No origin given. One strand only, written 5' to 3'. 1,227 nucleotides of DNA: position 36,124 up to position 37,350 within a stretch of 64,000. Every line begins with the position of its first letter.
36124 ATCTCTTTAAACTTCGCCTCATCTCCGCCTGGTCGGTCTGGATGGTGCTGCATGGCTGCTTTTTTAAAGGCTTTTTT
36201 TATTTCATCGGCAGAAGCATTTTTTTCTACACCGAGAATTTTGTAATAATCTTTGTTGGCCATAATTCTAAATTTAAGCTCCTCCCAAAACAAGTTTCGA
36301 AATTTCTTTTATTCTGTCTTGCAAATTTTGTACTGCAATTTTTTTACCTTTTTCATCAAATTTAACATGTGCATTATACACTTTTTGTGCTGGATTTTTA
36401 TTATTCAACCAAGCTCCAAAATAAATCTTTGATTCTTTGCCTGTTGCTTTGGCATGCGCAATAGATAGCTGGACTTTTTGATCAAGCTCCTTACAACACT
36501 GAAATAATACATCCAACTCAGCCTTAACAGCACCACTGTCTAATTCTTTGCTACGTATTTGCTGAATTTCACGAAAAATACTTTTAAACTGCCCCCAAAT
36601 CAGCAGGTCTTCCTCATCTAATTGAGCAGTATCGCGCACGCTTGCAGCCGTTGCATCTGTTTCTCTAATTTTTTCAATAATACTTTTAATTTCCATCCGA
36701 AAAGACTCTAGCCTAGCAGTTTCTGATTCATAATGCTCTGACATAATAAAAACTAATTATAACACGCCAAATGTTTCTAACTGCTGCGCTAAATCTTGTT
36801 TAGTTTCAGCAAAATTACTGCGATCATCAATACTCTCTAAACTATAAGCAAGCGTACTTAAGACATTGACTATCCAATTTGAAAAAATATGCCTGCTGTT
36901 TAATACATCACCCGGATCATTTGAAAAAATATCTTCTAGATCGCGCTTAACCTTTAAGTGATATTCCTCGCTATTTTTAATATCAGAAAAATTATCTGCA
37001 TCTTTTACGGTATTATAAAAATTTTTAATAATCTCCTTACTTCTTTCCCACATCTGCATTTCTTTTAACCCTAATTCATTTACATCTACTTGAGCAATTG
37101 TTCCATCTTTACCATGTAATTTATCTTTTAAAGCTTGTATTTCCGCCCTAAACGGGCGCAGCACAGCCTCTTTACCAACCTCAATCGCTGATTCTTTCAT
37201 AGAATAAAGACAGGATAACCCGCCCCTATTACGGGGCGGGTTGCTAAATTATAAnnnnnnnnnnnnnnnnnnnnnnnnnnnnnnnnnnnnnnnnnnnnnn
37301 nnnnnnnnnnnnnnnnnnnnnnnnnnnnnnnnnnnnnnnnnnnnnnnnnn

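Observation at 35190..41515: Heat-shock operon interrupted by three unannotatable genes: hrcA-grpE-X(335 aa)-dnaK-Y(147 aa)-Z(156 aa)-dnaJ under a variant CIRCE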

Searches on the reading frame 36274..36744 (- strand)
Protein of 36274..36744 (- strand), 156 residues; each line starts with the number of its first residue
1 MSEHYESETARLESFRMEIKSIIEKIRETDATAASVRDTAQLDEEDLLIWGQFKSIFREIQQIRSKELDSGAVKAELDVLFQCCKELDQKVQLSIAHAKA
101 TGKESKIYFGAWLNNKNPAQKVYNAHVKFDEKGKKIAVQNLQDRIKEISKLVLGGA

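Call 3: search_protein_families(library=pfam, proteins=[window:36274-36744:-], max_evalue=1)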
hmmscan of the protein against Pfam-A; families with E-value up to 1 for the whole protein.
window:36274-36744:- (156 aa): 3 families
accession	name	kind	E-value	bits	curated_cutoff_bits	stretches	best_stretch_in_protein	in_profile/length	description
PF12998.12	ING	-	0.012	16.5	23.9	1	9-40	6-37/102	Inhibitor of growth proteins N-terminal histone-binding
PF04755.18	PAP_fibrillin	-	0.13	12.7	22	1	13-74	23-83/198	PAP_fibrillin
PF14597.12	Lactamase_B_5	-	0.13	12.1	28.4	1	24-68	152-195/199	Metallo-beta-lactamase superfamily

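Call 4: search_protein_families(library=ncbifam, proteins=[window:36274-36744:-], max_evalue=1)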
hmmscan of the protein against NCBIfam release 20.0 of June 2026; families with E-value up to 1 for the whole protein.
window:36274-36744:- (156 aa): 0 families

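Call 14: find_homologous_proteins(query=window:36274-36744:-)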
Query window:36274-36744:- (156 aa): 5 proteins with E <= 0.001 among 62 candidates.
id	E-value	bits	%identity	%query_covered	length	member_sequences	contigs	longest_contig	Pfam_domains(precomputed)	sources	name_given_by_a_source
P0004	2.6e-94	330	100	100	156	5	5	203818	-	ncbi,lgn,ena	-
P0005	6.6e-66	238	77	99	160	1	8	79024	-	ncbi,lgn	-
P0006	3.1e-64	233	74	100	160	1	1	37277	-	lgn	-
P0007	3.5e-63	230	74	99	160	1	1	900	-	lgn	-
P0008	1.5e-14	72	39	82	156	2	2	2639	-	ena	-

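Call 15: find_encoding_contigs(protein=P0008, flank=10000, max_places=4)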
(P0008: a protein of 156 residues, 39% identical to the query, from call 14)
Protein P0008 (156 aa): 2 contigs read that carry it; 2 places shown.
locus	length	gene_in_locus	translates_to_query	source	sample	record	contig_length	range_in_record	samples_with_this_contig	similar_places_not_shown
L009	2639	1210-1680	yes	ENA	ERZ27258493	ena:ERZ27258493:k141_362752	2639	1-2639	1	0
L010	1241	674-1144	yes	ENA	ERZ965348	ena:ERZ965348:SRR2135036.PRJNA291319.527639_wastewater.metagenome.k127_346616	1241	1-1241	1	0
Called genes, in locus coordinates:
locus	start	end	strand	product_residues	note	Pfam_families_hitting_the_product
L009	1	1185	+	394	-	?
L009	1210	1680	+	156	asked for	-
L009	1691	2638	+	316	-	?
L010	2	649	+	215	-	?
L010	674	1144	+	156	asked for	-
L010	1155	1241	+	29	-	?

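Call 16: find_encoding_contigs(protein=P0005, flank=8000, max_places=3)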
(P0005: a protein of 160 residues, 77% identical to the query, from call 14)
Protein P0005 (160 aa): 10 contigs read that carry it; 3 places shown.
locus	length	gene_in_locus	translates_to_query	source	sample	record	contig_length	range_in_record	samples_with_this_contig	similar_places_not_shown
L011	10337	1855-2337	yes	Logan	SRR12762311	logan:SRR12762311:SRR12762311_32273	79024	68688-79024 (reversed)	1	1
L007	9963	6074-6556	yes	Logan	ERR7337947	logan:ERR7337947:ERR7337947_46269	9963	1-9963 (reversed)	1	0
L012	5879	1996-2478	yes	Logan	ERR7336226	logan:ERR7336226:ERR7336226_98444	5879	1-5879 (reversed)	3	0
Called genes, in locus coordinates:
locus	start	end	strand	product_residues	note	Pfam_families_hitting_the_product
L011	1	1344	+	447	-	?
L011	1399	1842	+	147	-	-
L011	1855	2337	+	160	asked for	-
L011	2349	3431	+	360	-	PF00226:DnaJ, PF01556:DnaJ_C, PF00684:DnaJ_CXXCXGXG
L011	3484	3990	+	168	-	PF04542:Sigma70_r2, PF08281:Sigma70_r4_2, PF04545:Sigma70_r4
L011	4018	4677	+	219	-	-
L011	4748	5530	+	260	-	PF18914:DUF5666 (weak)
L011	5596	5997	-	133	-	PF00075:RNase_H, PF13456:RVT_3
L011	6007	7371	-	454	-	PF08308:PEGA (weak)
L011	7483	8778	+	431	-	PF00275:EPSP_synthase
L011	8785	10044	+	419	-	PF22694:CtpB_N-like, PF00595:PDZ, PF13180:PDZ_2, PF17820:PDZ_6, PF03572:Peptidase_S41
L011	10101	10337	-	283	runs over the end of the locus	PF00009:GTP_EFTU, PF00071:Ras (weak), PF00350:Dynamin_N (faint), PF01926:MMR_HSR1, PF02421:FeoB_N, PF03193:RsgA_GTPase (faint), PF04548:AIG1, PF07650:KH_2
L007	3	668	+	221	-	?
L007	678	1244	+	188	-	PF01145:Band_7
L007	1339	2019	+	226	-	PF01628:HrcA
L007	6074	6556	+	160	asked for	-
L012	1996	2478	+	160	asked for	-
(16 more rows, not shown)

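Call 17: search_protein_families(library=pfam, proteins=[L009:1-1185:+, L009:1210-1680:+, L009:1691-2638:+], max_evalue=0.01)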
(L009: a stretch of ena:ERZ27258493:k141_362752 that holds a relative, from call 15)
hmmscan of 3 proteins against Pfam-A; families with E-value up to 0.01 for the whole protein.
L009:1-1185:+ (394 aa): 3 families
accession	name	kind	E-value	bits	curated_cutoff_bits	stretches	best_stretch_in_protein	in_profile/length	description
PF00012.26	HSP70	-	2.7e-135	452.3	20.6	1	2-361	242-599/599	Hsp70 protein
PF02724.19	CDC45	-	0.0011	17.7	34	1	185-365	72-240/624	CDC45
PF02782.22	FGGY_C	-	0.0028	17.9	27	1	61-135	122-196/198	FGGY family of carbohydrate kinases, C-terminal domain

L009:1210-1680:+ (156 aa): 0 families

L009:1691-2638:+ (316 aa): 3 families
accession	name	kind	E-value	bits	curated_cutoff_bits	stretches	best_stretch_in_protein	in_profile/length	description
PF01556.23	DnaJ_C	-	7.6e-35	120.6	26.6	1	128-316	1-123/152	DnaJ C terminal domain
PF00226.36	DnaJ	-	1.2e-23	83.4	27.8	1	5-64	1-63/63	DnaJ domain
PF00684.25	DnaJ_CXXCXGXG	-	2.6e-15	56.8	32.7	1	155-219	1-65/65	DnaJ central domain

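Call 20: find_homologous_proteins(query=A2, max_evalue=0.01)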
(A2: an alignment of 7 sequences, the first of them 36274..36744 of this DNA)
Query A2 (7 sequences) (156 aa, profile of the alignment): 13 proteins with E <= 0.01 among 1972 candidates.
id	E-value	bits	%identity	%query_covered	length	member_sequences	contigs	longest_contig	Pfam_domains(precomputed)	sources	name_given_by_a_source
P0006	9.1e-66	239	74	100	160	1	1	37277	-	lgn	-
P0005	5.1e-64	233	77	99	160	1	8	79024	-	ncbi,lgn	-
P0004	7.3e-63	229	100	100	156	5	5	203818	-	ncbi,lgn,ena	-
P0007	2.4e-59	218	74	99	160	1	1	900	-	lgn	-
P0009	4.5e-58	214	33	99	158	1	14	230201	-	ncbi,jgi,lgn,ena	jgi:hypothetical protein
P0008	2.5e-53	198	39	82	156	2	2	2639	-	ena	-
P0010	1.5e-52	196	33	99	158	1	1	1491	-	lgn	-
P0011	1.1e-49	186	34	20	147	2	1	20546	-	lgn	-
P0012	4.1e-49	184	33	45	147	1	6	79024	-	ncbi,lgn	-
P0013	7.4e-45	171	32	30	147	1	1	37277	-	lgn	-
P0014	4.3e-42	162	35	33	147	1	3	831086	-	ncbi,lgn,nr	ncbi:MAG: hypothetical protein KBC69_02460 [Candidatus Magasanikbacteria bacterium]|nr:hypothetical 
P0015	1.2e-39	154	26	68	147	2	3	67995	-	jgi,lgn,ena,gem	-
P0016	2.9e-27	113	39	31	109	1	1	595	-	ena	-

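Call 21: find_encoding_contigs(protein=P0014, flank=8000, max_places=2)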
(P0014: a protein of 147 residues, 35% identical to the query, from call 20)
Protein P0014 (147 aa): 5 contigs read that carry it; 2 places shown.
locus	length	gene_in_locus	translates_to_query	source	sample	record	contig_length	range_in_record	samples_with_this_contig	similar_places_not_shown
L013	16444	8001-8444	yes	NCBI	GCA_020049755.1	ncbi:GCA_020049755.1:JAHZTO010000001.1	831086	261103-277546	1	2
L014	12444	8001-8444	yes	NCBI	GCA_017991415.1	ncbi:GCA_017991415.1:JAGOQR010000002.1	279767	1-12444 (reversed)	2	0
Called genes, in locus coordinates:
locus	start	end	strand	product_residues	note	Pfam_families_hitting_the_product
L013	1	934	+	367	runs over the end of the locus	PF13091:PLDc_2, PF00614:PLDc (faint), PF13091:PLDc_2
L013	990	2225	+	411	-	PF02812:ELFV_dehydrog_N, PF00208:ELFV_dehydrog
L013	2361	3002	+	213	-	PF02096:60KD_IMP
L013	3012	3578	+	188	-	PF01145:Band_7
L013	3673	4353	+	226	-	PF01628:HrcA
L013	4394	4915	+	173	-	PF01025:GrpE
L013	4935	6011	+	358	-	-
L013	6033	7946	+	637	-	PF00012:HSP70, PF06723:MreB_Mbl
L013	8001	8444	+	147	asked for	-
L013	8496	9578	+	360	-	PF00226:DnaJ, PF01556:DnaJ_C, PF00684:DnaJ_CXXCXGXG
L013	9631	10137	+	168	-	PF04542:Sigma70_r2, PF08281:Sigma70_r4_2, PF04545:Sigma70_r4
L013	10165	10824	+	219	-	-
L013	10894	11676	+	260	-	PF18914:DUF5666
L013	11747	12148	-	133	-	PF00075:RNase_H, PF13456:RVT_3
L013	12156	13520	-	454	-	PF08308:PEGA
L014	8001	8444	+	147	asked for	-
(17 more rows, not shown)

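Call 22: find_encoding_contigs(protein=P0015, flank=8000, max_places=2)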
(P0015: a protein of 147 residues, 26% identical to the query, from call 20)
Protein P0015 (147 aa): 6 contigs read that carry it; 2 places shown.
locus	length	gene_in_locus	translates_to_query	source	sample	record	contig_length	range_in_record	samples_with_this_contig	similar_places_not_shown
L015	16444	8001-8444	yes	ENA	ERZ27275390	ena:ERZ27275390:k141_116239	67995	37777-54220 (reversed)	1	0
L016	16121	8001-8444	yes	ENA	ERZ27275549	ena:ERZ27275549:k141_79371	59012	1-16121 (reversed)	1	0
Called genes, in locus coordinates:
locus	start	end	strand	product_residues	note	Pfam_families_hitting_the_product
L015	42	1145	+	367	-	PF13091:PLDc_2, PF00614:PLDc (faint), PF13091:PLDc_2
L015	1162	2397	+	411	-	PF02812:ELFV_dehydrog_N, PF00208:ELFV_dehydrog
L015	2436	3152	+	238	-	PF02096:60KD_IMP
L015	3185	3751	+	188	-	PF01145:Band_7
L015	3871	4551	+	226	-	PF01628:HrcA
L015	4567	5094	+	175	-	PF01025:GrpE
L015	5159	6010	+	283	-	-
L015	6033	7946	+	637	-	PF00012:HSP70, PF06723:MreB_Mbl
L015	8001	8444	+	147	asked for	-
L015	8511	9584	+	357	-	PF00226:DnaJ, PF01556:DnaJ_C, PF00684:DnaJ_CXXCXGXG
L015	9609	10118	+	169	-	PF04542:Sigma70_r2, PF08281:Sigma70_r4_2, PF04545:Sigma70_r4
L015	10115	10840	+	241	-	-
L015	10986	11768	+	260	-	-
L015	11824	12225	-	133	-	PF00075:RNase_H, PF13456:RVT_3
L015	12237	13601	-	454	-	PF08308:PEGA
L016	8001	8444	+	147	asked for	-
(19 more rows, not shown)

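Call 41: predict_structure(alignment_id=A7)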
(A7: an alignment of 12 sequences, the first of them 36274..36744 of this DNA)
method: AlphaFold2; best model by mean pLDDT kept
length: 156 residues; sequences in the alignment: 12
mean_pLDDT: 90.7   pTM: 0.85
mean pLDDT of the five models: 90.7, 90.5, 90.4, 90.0, 88.8
residues with pLDDT >= 90: 117; 70-90: 27; 50-70: 9; < 50: 3
segments of 3 or more residues with pLDDT < 50: none
pLDDT, mean of each block of 10 residues (from residue 1): 67 96 95 97 97 96 74 90 98 97 97 97 90 85 94 75
secondary structure, 60 per line:
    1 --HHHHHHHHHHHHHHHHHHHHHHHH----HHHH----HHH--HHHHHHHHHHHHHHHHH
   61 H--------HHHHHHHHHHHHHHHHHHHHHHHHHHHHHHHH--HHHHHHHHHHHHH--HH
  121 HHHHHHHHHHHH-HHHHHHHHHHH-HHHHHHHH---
elements in order: H3-26 H31-34 H44-61 H70-101 H104-116 H119-132 H134-144 H146-153

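Call 45: fold_search(model_id=the predicted structure, library=pdb)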
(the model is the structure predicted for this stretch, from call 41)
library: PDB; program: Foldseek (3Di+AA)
matches with E <= 10: 393; with E <= 0.001: 0
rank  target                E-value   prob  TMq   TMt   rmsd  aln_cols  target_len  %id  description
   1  8e12_B                5.5e-01  0.82  0.40  0.38  11.5       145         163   12  Homotrimeric variant of tcTRP9, BGL14 (released 2023-04-12)
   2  6w6x_A                1.0e+00  0.97  0.54  0.66   3.0       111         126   10  Crystal Structure of ABLE Apo-protein (released 2020-08-26)
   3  7bxo_D                1.0e+00  0.54  0.39  0.45   6.9       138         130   12  Crystal structure of the toxin-antitoxin with AMP-PNP (released 2020-09-30)
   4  7bxo_F                1.1e+00  0.54  0.39  0.44   6.8       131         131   14  Crystal structure of the toxin-antitoxin with AMP-PNP (released 2020-09-30)
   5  7bxo_H                1.2e+00  0.47  0.37  0.43   7.6       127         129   13  Crystal structure of the toxin-antitoxin with AMP-PNP (released 2020-09-30)
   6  8bsa_A                1.2e+00  0.20  0.30  0.30  16.9       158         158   12  Vc1313-LBD bound to D-arginine (released 2023-06-07)
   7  9f5x_2D               1.4e+00  0.82  0.59  0.38  11.1       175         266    7  Structure of the Chlamydomonas reinhardtii respiratory supercomplex I1 III2 IV2 (released 2025-03-12)
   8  2v5d                  1.4e+00  0.12  0.17  0.05  16.1       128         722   12  Structure of a Family 84 Glycoside Hydrolase and a Family 32 Carbohydrate-Binding Module in Tandem from Clostridium perf (released 2009-01-27)
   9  8ek4_A                1.4e+00  0.10  0.19  0.22  14.7       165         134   14  De novo designed ice-binding proteins from twist-constrained helices (released 2023-07-12)
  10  8bsb_B                1.6e+00  0.47  0.45  0.44  10.8       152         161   13  Vc1313-LBD bound to D-lysine (released 2023-06-07)
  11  9png_A                1.6e+00  0.60  0.41  0.54   4.4       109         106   15  Co-bound structure of the H77C variant of TriCyt2 (released 2025-10-22)
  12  6egc                  1.6e+00  0.47  0.44  0.46   7.6       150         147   13  Single-chain version of 2L4HC2_23 (PDB 5J0K) (released 2019-05-29)
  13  8e0l_A                1.6e+00  0.23  0.28  0.27  13.8       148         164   14  Homotrimeric variant of tcTRP9, BGL06 (released 2023-04-12)
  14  8bsb_A                1.7e+00  0.14  0.30  0.30  17.4       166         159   12  Vc1313-LBD bound to D-lysine (released 2023-06-07)
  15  5zur_B                1.8e+00  0.94  0.39  0.39   2.6        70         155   11  Achromobacter Dh1f Bacterioferritin (released 2018-09-05)
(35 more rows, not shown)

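Call 46: search_solved_structures(query=A7, max_evalue=10)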
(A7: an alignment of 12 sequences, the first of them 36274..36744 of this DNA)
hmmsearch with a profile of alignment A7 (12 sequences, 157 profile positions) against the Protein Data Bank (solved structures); distinct sequences matched with E-value up to 10: 10.
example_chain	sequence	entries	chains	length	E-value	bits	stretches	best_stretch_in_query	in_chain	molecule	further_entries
6b85_J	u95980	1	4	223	0.01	18.9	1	14-69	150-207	TMHC4_R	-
2lch_A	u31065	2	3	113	0.4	13.7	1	19-81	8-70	Protein OR38 | computationally designed four-helix bundle protein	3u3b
8far_A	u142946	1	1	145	0.6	13.2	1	21-91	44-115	I432-1-CC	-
8cus_A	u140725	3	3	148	0.68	13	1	21-91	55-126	I432-1(NaCl) Chain A | I432-1(Imd) Chain A | I432-1-X3 Chain A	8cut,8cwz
11kc_A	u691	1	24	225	1.2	12.2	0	15-60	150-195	Designed nanoparticle O43-TM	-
3wex_B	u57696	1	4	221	1.4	12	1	24-83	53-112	MHC class II antigen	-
6fes_A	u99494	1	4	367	2.9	10.9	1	15-78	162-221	D12_BRIC2, a synthetic protein,D12_BRIC2, a synthetic protein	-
5gnt_A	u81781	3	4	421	7.4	9.6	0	59-95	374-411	Mitofusin-1 | Mitofusin-1,Mitofusin-1 fusion protein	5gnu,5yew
5gnr_A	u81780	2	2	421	7.4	9.6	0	59-95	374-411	Mitofusin-1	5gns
5yew_A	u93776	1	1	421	7.5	9.6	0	59-95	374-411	Mitofusin-1,Mitofusin-1 fusion protein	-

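Call 62: search_protein_families(library=padloc, proteins=[window:36274-36744:-], max_evalue=0.1)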
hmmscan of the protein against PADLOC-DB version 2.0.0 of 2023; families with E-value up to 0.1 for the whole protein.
window:36274-36744:- (156 aa): 0 families

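Call 63: search_protein_families(library=phrogs, proteins=[window:36274-36744:-], max_evalue=0.1)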
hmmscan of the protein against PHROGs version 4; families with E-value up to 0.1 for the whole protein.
window:36274-36744:- (156 aa): 1 family
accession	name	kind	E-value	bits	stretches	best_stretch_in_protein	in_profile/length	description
phrog_12536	-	unknown function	0.024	15.9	1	62-111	48-95/130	-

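Call 86: fold_search(model_id=the predicted structure, library=viral)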
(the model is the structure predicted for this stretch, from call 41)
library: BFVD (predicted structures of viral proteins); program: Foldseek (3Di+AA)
matches with E <= 10: 313; with E <= 0.001: 0
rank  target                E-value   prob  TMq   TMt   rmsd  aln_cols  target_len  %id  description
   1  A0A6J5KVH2            5.6e-01  0.54  0.36  0.40   9.2       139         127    9  Lipoprotein [uncultured Caudovirales phage]
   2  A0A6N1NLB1            6.2e-01  0.82  0.41  0.46   4.7       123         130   15  Putative orfan [Tupanvirus soda lake]
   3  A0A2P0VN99            6.5e-01  0.85  0.42  0.42   5.2       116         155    9  Uncharacterized protein [Tetraselmis virus 1]
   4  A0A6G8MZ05            6.9e-01  0.84  0.43  0.46   7.9       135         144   12  Uncharacterized protein [Cedratvirus kamchatka]
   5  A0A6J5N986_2          8.0e-01  0.28  0.27  0.06  15.5       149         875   12  Large polyvalent protein associated domain-containing protein [uncultured Caudovirales phage]
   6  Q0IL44                8.8e-01  0.85  0.45  0.19   4.2       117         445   15  p49 [Leucania separata nucleopolyhedrovirus]
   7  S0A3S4                9.7e-01  0.69  0.36  0.50   8.5       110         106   14  DUF3784 domain-containing protein [Cellulophaga phage phi14:2]
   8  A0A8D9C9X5            1.2e+00  0.90  0.39  0.37   4.0        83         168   17  Putative bacterial non-heme ferritin [uncultured marine phage]
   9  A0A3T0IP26            1.3e+00  0.77  0.38  0.49   5.2       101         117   16  Uncharacterized protein [Microbacterium phage Schubert]
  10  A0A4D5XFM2            1.4e+00  0.66  0.45  0.40   5.4       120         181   13  Uncharacterized protein [Pithovirus LCDPAC01]
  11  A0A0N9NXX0            1.4e+00  0.60  0.44  0.36   5.6       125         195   11  Uncharacterized protein [Acidianus bottle-shaped virus 2 strain ABV2]
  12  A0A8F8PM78            1.4e+00  0.51  0.41  0.08  11.3       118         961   13  AAA-ATPase, SpoVK/Ycf46/Vps4 family [Clandestinovirus]
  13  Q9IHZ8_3              1.4e+00  0.18  0.30  0.04  27.2       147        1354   16  ORF1a polyprotein pp1a [Gill-associated virus (isolate Giant tiger prawn/Australia)]
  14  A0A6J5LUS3            1.4e+00  0.28  0.31  0.35   7.0       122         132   13  Lipoprotein [uncultured Caudovirales phage]
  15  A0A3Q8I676            1.5e+00  0.75  0.40  0.42   8.3        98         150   16  (no name in the UniProt tables at hand)
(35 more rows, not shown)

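Call 103: find_encoding_contigs(protein=P0004, flank=3000, max_places=5)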
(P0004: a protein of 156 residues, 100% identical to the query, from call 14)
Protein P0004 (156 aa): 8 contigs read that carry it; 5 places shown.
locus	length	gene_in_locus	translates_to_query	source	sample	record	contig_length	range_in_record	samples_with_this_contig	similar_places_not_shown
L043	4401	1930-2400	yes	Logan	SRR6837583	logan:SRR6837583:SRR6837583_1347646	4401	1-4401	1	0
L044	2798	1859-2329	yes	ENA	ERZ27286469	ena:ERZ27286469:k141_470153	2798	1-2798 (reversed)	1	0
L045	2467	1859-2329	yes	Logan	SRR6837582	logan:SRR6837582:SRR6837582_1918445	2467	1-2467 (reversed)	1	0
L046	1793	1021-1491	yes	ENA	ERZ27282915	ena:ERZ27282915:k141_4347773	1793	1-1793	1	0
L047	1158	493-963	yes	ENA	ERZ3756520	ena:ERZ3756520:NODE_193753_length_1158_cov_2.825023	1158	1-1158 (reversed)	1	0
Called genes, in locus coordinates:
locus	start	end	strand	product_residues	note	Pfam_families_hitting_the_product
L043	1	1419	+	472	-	?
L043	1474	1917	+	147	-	-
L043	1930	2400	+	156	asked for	-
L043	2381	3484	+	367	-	PF00226:DnaJ, PF01556:DnaJ_C, PF00684:DnaJ_CXXCXGXG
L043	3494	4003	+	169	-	PF04542:Sigma70_r2, PF08281:Sigma70_r4_2, PF04545:Sigma70_r4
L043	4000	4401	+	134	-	?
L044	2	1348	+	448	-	?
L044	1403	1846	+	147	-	-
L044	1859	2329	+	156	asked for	-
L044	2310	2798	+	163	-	?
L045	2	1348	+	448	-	?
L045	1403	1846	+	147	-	-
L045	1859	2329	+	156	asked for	-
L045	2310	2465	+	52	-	?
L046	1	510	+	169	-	?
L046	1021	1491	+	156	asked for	-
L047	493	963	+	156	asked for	-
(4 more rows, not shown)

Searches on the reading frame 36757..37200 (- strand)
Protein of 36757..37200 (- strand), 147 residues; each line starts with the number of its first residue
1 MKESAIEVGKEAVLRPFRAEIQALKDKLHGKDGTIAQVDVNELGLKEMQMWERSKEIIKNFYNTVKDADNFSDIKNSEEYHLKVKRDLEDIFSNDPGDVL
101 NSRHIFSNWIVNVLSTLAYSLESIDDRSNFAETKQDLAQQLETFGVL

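Call 3: search_protein_families(library=pfam, proteins=[window:36757-37200:-], max_evalue=1)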
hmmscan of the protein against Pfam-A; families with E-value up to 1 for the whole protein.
window:36757-37200:- (147 aa): 1 family
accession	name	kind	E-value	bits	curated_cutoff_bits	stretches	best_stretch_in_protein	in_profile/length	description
PF20094.4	GWxTD_dom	-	0.085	13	26.9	1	40-75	59-95/172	GWxTD domain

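Call 4: search_protein_families(library=ncbifam, proteins=[window:36757-37200:-], max_evalue=1)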
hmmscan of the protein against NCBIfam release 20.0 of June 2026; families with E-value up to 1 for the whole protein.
window:36757-37200:- (147 aa): 1 family
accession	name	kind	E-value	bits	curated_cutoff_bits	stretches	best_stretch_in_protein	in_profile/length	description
NF005617.0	PRK07374.1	equivalog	0.0066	14.4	1653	1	40-93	566-618/1170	DNA polymerase III subunit alpha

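Call 62: search_protein_families(library=padloc, proteins=[window:36757-37200:-], max_evalue=0.1)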
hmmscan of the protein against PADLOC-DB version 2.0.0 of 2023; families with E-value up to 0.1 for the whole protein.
window:36757-37200:- (147 aa): 0 families

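Call 63: search_protein_families(library=phrogs, proteins=[window:36757-37200:-], max_evalue=0.1)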
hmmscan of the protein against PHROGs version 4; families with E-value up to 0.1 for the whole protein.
window:36757-37200:- (147 aa): 1 family
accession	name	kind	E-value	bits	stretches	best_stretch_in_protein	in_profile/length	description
phrog_2211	-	unknown function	0.0048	17.3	1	24-124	279-380/395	-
